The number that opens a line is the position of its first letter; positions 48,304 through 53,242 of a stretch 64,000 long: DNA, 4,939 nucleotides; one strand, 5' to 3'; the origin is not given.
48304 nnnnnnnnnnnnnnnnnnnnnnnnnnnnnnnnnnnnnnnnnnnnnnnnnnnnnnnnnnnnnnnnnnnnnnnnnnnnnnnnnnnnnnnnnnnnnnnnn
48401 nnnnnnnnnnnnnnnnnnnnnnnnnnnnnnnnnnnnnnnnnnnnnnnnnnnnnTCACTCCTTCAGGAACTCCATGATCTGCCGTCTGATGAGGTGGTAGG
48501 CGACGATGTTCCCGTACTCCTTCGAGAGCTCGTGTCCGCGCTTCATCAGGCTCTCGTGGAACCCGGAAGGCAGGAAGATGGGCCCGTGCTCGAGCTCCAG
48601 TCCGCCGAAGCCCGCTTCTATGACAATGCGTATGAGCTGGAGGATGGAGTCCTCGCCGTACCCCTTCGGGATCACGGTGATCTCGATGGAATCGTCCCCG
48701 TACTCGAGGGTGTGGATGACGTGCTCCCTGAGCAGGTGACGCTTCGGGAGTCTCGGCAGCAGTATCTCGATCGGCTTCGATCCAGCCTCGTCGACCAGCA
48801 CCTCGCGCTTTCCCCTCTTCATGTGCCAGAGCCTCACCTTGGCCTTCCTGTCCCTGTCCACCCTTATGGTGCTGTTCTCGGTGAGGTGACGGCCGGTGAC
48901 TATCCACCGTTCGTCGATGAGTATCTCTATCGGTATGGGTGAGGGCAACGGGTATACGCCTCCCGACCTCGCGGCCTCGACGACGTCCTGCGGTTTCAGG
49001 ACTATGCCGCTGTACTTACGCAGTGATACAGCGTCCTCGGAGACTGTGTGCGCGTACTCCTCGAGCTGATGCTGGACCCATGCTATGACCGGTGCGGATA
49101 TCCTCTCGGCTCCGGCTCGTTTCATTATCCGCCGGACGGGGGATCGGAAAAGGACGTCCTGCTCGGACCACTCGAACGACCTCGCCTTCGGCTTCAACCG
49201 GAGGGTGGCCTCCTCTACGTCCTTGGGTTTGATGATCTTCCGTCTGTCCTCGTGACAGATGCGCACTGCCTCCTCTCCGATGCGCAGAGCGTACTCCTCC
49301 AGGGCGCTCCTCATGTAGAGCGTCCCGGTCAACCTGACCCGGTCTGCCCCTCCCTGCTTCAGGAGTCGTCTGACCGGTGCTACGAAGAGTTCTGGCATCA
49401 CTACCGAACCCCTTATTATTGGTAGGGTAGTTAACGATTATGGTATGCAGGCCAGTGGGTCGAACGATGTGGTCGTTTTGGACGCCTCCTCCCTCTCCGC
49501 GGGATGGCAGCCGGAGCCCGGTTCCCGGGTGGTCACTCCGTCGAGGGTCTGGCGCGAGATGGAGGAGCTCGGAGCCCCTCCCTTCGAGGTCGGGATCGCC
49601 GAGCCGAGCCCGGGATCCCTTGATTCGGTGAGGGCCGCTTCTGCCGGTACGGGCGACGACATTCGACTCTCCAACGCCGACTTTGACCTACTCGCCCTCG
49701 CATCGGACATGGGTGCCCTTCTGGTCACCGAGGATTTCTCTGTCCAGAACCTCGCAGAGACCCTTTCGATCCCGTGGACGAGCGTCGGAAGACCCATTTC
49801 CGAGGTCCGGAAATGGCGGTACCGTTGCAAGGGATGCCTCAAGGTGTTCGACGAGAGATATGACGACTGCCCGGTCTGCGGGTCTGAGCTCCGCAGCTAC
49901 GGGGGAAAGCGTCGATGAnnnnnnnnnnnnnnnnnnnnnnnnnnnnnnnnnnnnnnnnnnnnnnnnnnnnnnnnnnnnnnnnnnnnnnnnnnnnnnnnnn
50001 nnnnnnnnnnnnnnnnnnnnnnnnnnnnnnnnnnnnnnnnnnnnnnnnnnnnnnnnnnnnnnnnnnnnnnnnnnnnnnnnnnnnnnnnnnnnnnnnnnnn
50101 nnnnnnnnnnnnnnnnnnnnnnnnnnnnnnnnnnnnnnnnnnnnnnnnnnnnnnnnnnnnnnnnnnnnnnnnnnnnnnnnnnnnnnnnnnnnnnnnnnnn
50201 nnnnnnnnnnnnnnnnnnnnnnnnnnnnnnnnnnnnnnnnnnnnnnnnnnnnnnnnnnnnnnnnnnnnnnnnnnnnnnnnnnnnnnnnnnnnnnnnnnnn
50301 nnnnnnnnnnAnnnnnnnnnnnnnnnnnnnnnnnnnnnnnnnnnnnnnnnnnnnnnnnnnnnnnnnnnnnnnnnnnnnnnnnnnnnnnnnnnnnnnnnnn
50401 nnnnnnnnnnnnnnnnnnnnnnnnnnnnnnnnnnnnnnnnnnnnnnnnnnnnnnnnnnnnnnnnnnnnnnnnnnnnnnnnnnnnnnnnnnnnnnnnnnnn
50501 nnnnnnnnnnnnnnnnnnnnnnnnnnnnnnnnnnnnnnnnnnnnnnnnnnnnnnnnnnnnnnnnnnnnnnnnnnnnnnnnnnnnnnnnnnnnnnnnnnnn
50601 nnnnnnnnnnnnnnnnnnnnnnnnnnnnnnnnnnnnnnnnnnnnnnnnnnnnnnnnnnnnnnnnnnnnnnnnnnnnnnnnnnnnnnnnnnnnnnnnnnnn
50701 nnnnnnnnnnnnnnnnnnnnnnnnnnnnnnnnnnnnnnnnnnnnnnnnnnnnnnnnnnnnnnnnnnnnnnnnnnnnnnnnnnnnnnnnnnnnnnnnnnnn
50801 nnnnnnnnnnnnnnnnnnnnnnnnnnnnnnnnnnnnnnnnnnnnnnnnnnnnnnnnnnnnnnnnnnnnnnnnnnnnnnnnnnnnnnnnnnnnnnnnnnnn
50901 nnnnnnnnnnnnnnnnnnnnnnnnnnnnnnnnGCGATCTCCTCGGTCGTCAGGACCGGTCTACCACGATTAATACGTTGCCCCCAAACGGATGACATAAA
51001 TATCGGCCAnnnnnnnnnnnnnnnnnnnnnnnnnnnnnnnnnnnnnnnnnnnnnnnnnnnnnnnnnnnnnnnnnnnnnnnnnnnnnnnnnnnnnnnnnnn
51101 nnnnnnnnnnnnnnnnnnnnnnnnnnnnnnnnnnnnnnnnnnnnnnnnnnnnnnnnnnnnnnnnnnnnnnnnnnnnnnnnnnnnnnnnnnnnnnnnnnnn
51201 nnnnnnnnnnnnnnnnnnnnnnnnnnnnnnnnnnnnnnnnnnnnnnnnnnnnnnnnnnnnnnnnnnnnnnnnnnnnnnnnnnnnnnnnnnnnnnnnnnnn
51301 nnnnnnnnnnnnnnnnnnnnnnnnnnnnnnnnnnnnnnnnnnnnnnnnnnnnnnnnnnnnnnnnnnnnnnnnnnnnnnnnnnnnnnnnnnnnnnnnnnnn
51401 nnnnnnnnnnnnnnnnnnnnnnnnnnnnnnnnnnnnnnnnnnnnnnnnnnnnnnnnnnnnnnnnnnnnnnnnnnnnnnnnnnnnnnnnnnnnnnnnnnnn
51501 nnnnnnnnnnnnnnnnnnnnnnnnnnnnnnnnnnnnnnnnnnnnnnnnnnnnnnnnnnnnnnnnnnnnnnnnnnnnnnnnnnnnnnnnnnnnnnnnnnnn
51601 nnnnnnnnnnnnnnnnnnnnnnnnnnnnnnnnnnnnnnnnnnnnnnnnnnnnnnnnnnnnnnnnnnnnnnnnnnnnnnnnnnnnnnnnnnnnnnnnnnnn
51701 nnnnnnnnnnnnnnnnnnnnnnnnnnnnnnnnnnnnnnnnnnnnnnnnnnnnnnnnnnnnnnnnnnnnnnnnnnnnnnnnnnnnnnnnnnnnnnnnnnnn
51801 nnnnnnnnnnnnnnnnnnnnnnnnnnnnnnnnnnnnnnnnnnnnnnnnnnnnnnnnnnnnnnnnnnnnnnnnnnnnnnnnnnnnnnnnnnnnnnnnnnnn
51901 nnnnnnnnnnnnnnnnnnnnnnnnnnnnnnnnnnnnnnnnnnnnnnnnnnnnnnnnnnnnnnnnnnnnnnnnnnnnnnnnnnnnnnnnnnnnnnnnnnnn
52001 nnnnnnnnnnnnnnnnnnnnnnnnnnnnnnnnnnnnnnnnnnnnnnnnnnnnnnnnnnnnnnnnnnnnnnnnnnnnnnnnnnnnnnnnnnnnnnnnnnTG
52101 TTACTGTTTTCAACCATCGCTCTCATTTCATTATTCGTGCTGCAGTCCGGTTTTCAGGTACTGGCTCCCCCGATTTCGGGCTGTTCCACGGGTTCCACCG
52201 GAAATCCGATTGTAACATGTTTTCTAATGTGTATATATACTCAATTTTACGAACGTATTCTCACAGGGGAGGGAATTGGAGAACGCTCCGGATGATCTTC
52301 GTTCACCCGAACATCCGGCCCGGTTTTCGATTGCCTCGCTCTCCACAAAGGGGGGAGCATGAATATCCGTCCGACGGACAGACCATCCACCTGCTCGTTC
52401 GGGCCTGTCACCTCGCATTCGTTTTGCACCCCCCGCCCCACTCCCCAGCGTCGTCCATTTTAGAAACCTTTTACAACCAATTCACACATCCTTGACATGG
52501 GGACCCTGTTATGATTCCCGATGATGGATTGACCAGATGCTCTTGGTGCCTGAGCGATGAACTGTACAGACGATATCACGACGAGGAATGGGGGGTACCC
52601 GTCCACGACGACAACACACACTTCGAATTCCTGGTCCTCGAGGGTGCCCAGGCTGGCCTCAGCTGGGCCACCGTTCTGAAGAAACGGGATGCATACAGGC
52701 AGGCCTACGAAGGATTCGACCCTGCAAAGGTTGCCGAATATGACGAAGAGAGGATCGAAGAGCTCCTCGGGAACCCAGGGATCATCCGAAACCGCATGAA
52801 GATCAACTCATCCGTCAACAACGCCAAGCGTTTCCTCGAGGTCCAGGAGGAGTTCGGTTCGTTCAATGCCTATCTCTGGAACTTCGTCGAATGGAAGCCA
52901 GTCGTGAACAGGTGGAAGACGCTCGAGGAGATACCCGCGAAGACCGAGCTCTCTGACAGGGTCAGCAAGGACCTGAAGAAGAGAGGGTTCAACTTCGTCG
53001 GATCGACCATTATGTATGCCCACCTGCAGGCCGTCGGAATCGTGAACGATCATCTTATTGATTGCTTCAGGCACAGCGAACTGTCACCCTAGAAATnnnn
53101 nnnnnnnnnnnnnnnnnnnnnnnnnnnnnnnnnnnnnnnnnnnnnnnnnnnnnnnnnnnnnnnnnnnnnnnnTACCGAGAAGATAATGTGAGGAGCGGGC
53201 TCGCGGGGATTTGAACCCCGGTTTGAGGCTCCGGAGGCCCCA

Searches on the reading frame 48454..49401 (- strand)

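Call 19: search_protein_families(library=pfam, proteins=[window:48454-49401:-])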
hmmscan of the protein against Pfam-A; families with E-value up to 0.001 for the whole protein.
window:48454-49401:- (315 aa): 2 families
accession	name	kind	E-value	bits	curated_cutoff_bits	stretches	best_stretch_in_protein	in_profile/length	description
PF00808.29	CBFD_NFYB_HMF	-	1.7e-16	60.7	21.4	2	7-65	5-64/65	Histone-like transcription factor (CBF/NF-Y) and archaeal histone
PF00125.30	Histone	-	2e-05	25.3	26.4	0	9-65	57-118/122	Core histone H2A/H2B/H3/H4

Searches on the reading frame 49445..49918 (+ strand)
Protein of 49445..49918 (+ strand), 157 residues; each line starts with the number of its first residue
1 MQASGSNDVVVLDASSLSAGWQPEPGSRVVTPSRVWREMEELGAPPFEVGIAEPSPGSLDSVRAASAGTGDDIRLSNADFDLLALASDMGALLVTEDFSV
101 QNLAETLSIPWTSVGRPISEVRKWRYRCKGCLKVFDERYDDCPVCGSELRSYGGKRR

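Call 19: search_protein_families(library=pfam, proteins=[window:49445-49918:+])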
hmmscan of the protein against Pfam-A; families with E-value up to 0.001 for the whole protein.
window:49445-49918:+ (157 aa): 2 families
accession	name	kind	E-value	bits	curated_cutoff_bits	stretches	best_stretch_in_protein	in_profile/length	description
PF17146.10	PIN_6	-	1.4e-06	29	27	1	28-88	20-86/87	PIN domain of ribonuclease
PF08745.17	PIN_5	-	0.00017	21.5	27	1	76-111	155-190/205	PINc domain ribonuclease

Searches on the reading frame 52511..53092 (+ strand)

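Call 19: search_protein_families(library=pfam, proteins=[window:52511-53092:+])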
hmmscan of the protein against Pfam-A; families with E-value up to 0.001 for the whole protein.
window:52511-53092:+ (193 aa): 1 family
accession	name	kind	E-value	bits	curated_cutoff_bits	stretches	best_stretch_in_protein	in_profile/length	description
PF03352.18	Adenine_glyco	-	8.2e-84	280.3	25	1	12-188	1-177/177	Methyladenine glycosylase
